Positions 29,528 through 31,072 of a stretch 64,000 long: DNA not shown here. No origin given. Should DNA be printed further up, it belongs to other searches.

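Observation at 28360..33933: Flagellar-linked decarboxylase + ATP-grasp + PLP-fold operon: candidate undescribed amine-conjugate pathway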

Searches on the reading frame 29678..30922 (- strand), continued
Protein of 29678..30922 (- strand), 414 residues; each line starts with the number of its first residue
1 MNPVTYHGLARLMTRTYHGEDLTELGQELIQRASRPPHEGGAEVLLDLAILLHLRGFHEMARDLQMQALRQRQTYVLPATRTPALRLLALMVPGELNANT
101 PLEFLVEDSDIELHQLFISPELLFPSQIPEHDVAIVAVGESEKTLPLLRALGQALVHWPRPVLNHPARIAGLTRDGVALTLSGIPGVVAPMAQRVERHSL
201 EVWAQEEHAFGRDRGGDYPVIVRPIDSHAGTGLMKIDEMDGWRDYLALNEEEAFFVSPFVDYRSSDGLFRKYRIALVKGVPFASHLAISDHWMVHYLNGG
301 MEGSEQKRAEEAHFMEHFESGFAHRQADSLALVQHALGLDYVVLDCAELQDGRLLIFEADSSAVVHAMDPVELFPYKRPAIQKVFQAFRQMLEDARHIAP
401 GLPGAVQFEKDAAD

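Call 89: search_protein_families(library=pfam, proteins=[P0361, P0363, P0365, P0366, P0369, P0373, P0395, P0418, P0450, P0463], max_evalue=0.001)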
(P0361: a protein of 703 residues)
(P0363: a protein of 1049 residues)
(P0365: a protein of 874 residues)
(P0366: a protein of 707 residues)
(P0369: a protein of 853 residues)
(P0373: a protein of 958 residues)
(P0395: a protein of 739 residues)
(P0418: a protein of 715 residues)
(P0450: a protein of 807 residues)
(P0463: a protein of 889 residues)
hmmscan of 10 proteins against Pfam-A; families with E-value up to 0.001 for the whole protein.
P0361 (703 aa): 1 family
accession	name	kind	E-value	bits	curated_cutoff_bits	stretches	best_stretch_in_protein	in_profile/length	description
PF00282.25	Pyridoxal_deC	-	4.8e-36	124.7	27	1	11-197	169-353/375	Pyridoxal-dependent decarboxylase conserved domain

P0363 (1049 aa): 14 families
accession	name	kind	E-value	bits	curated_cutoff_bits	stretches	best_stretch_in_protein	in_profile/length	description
PF07719.23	TPR_2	-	1.6e-21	75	27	0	621-653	1-33/34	Tetratricopeptide repeat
PF00515.34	TPR_1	-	2.5e-20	71.8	27.8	1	621-654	1-34/34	Tetratricopeptide repeat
PF13414.12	TPR_11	-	1.4e-15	57.2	26.8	0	594-630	1-37/42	TPR repeat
PF13432.12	TPR_16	-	7e-14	52.4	32.7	2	490-551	2-63/65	Tetratricopeptide repeat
PF23914.1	TPR_CcmH_CycH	-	9.1e-14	52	42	2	481-579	46-147/158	Cytochrome c-type biogenesis protein H TPR domain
PF13431.12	TPR_17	-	2.6e-13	49.5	24.4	0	576-607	2-33/34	Tetratricopeptide repeat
PF13428.12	TPR_14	-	1.3e-12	47.5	23.5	0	520-554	2-36/44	Tetratricopeptide repeat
PF14559.12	TPR_19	-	4.2e-12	46.7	25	0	496-546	2-52/68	Tetratricopeptide repeat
PF13424.12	TPR_12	-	5.1e-12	46.2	30.1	1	556-615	6-73/77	Tetratricopeptide repeat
PF13181.12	TPR_8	-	3.3e-11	42.9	25.7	0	589-618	3-32/34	Tetratricopeptide repeat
PF13176.12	TPR_7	-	7.5e-11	41.7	27.9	0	625-653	3-31/36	Tetratricopeptide repeat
PF13371.12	TPR_9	-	9.9e-10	38.7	35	1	527-588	3-64/73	Tetratricopeptide repeat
PF13374.12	TPR_10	-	2e-09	37.6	27.5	0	625-650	6-31/42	Tetratricopeptide repeat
PF13174.12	TPR_6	-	4.2e-06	27.5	26.3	0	558-586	5-33/33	Tetratricopeptide repeat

P0365 (874 aa): 0 families

P0366 (707 aa): 0 families

P0369 (853 aa): 2 families
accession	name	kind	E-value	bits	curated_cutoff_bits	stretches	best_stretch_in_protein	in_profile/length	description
PF00282.25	Pyridoxal_deC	-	1.4e-58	198.8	27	1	49-393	27-375/375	Pyridoxal-dependent decarboxylase conserved domain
PF01212.27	Beta_elim_lyase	-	0.00064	19.6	27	0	158-399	79-258/288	Beta-eliminating lyase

P0373 (958 aa): 0 families

P0395 (739 aa): 0 families

P0418 (715 aa): 0 families

P0450 (807 aa): 1 family
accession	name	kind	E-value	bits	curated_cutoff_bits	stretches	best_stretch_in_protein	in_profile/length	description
PF00266.25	Aminotran_5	-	2.4e-31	109.5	21.5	1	435-779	4-371/371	Aminotransferase class-V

P0463 (889 aa): 7 families
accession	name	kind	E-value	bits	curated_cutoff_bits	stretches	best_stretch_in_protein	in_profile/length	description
PF13428.12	TPR_14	-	2.1e-10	40.7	23.5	0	494-535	2-43/44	Tetratricopeptide repeat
PF14559.12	TPR_19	-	4.1e-08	33.9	25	1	473-530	5-62/68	Tetratricopeptide repeat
PF13431.12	TPR_17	-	1e-06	28.9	24.4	0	484-513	4-33/34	Tetratricopeptide repeat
PF07719.23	TPR_2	-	1.5e-05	25.2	27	0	495-525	3-33/34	Tetratricopeptide repeat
PF14397.11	ATPgrasp_ST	-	6.1e-05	22.8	31.4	0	322-365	219-263/278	Sugar-transfer associated ATP-grasp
PF13432.12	TPR_16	-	0.00017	22.4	32.7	0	483-525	21-63/65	Tetratricopeptide repeat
PF24575.1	TPR_Slam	-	0.00018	22.3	35.2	0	503-546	57-100/104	Surface lipoprotein assembly modifier, N-terminal TPR repeats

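Call 97: search_protein_families(library=pfam, proteins=[L016:4012-5766:+, L008:5446-7701:-, L082:19593-21008:+, L052:132-1535:-], max_evalue=0.01)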
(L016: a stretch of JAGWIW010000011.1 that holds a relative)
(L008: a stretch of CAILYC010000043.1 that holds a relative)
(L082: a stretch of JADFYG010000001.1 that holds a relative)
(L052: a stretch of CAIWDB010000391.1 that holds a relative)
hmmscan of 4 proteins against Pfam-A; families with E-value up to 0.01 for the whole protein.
L016:4012-5766:+ (584 aa): 21 families
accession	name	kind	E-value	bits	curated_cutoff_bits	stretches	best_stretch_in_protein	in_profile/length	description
PF13414.12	TPR_11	-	5.6e-47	157.6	26.8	6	90-129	1-40/42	TPR repeat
PF00515.34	TPR_1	-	1.4e-46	154.9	27.8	5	219-251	1-33/34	Tetratricopeptide repeat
PF07719.23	TPR_2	-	4.7e-43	142.2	27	6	219-251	1-33/34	Tetratricopeptide repeat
PF13181.12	TPR_8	-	1.2e-35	119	25.7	4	83-116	1-34/34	Tetratricopeptide repeat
PF13431.12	TPR_17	-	1.7e-28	96.9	24.4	3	139-171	1-33/34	Tetratricopeptide repeat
PF13432.12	TPR_16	-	8.5e-28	96.9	32.7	6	20-80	2-62/65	Tetratricopeptide repeat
PF13424.12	TPR_12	-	1.7e-20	73.5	30.1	4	150-215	2-75/77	Tetratricopeptide repeat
PF13371.12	TPR_9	-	5.8e-18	65.1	35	1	165-221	9-65/73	Tetratricopeptide repeat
PF13428.12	TPR_14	-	1.3e-17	62.9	23.5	1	16-56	2-42/44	Tetratricopeptide repeat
PF14559.12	TPR_19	-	7.2e-16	58.7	25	1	25-81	1-57/68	Tetratricopeptide repeat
PF13374.12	TPR_10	-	3.9e-13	49.4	27.5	0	185-214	2-31/42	Tetratricopeptide repeat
PF23914.1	TPR_CcmH_CycH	-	3.7e-08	33.8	42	0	79-176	46-146/158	Cytochrome c-type biogenesis protein H TPR domain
PF12895.13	ANAPC3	-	9e-08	32.7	27.2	1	63-142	3-81/82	Anaphase-promoting complex, cyclosome, subunit 3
PF12569.14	NatA_aux_su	-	1.5e-07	31.2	33.3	1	22-131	166-272/515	N-terminal acetyltransferase A, auxiliary subunit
PF13176.12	TPR_7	-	2.6e-07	30.6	27.9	0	119-149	1-31/36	Tetratricopeptide repeat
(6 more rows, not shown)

L008:5446-7701:- (751 aa): 30 families (the best 25 are shown)
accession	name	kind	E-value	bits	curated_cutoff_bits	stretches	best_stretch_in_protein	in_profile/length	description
PF00515.34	TPR_1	-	1.1e-65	215.4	27.8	7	253-281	2-30/34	Tetratricopeptide repeat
PF07719.23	TPR_2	-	5.5e-58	188.8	27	6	49-79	2-32/34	Tetratricopeptide repeat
PF13414.12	TPR_11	-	6.9e-50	166.9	26.8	7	91-127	3-39/42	TPR repeat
PF13181.12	TPR_8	-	1.2e-45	150.2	25.7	3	253-281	2-30/34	Tetratricopeptide repeat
PF13432.12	TPR_16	-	2.1e-39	134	32.7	3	123-182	4-63/65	Tetratricopeptide repeat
PF13431.12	TPR_17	-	1.1e-34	116.3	24.4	1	206-239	1-34/34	Tetratricopeptide repeat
PF13424.12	TPR_12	-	1.2e-29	102.8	30.1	4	255-315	6-74/77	Tetratricopeptide repeat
PF13428.12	TPR_14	-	6.6e-29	97.9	23.5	3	83-122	2-41/44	Tetratricopeptide repeat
PF14559.12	TPR_19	-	7.5e-28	97.1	25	3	264-312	3-51/68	Tetratricopeptide repeat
PF13371.12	TPR_9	-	6.9e-26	90.5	35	4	58-118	5-65/73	Tetratricopeptide repeat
PF23914.1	TPR_CcmH_CycH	-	5.7e-22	78.7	42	3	367-436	29-98/158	Cytochrome c-type biogenesis protein H TPR domain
PF13176.12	TPR_7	-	6.7e-21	73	27.9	0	254-286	1-33/36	Tetratricopeptide repeat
PF13174.12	TPR_6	-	1.9e-20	72.5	26.3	0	253-280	1-28/33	Tetratricopeptide repeat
PF12895.13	ANAPC3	-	1.1e-17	64.6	27.2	1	27-107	2-81/82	Anaphase-promoting complex, cyclosome, subunit 3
PF25062.1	ARM_TT21_N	-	3e-15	57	40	1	49-170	101-222/222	Tetratricopeptide repeat protein 21 N-terminal ARM repeat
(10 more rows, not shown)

L082:19593-21008:+ (471 aa): 18 families
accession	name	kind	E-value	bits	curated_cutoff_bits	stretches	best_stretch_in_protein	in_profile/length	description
PF00515.34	TPR_1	-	1.1e-28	98.3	27.8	2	130-160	3-33/34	Tetratricopeptide repeat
PF07719.23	TPR_2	-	2.2e-27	93.3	27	2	129-160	2-33/34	Tetratricopeptide repeat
PF13414.12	TPR_11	-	2.5e-27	94.7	26.8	4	135-176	1-42/42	TPR repeat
PF13431.12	TPR_17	-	8.1e-23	79.2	24.4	4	150-181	1-32/34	Tetratricopeptide repeat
PF13181.12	TPR_8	-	2.3e-21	74.5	25.7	1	130-160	3-33/34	Tetratricopeptide repeat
PF13432.12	TPR_16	-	4.4e-15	56.2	32.7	1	100-162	3-65/65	Tetratricopeptide repeat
PF14559.12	TPR_19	-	5.2e-14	52.8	25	1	141-186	4-49/68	Tetratricopeptide repeat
PF13428.12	TPR_14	-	3.8e-13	49.2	23.5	0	60-101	1-42/44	Tetratricopeptide repeat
PF13424.12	TPR_12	-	6.6e-13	49.1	30.1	1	96-158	5-75/77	Tetratricopeptide repeat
PF13371.12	TPR_9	-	3.2e-11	43.5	35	1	74-125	9-60/73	Tetratricopeptide repeat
PF13176.12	TPR_7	-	1.1e-09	38.1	27.9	1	130-161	1-32/36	Tetratricopeptide repeat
PF23914.1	TPR_CcmH_CycH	-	2.8e-07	30.9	42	1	27-121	51-148/158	Cytochrome c-type biogenesis protein H TPR domain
PF13374.12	TPR_10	-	5.1e-05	23.6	27.5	0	129-157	3-31/42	Tetratricopeptide repeat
PF12895.13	ANAPC3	-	0.00011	22.9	27.2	0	142-186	3-47/82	Anaphase-promoting complex, cyclosome, subunit 3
PF13174.12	TPR_6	-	0.00028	21.8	26.3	0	130-160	2-32/33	Tetratricopeptide repeat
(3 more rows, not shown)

L052:132-1535:- (467 aa): 18 families
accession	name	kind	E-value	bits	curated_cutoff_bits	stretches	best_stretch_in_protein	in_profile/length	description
PF07719.23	TPR_2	-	2.2e-26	90.2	27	3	112-141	2-31/34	Tetratricopeptide repeat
PF00515.34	TPR_1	-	1.7e-23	81.9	27.8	2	112-143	2-33/34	Tetratricopeptide repeat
PF13414.12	TPR_11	-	3.6e-20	71.8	26.8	3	128-159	11-42/42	TPR repeat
PF13431.12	TPR_17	-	3.6e-20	70.9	24.4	3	31-63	1-33/34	Tetratricopeptide repeat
PF13181.12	TPR_8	-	9.7e-20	69.4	25.7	1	44-75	2-33/34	Tetratricopeptide repeat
PF13432.12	TPR_16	-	6.5e-15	55.7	32.7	2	84-144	4-64/65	Tetratricopeptide repeat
PF14559.12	TPR_19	-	1.6e-13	51.2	25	2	91-133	5-47/68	Tetratricopeptide repeat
PF13428.12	TPR_14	-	2.9e-12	46.4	23.5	1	82-119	6-43/44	Tetratricopeptide repeat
PF13424.12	TPR_12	-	1e-11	45.3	30.1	2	77-140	3-74/77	Tetratricopeptide repeat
PF13176.12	TPR_7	-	1.5e-10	40.7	27.9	1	45-76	1-32/36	Tetratricopeptide repeat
PF13374.12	TPR_10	-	1.5e-08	34.9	27.5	0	115-139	6-30/42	Tetratricopeptide repeat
PF13371.12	TPR_9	-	4.8e-06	26.9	35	1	87-142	5-60/73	Tetratricopeptide repeat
PF01075.23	Glyco_transf_9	-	4.2e-05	23.4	22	1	371-402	173-204/247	Glycosyltransferase family 9 (heptosyltransferase)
PF23914.1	TPR_CcmH_CycH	-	0.0004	20.7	42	1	101-159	40-98/158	Cytochrome c-type biogenesis protein H TPR domain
PF24575.1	TPR_Slam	-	0.00052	20.8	35.2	0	84-132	54-102/104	Surface lipoprotein assembly modifier, N-terminal TPR repeats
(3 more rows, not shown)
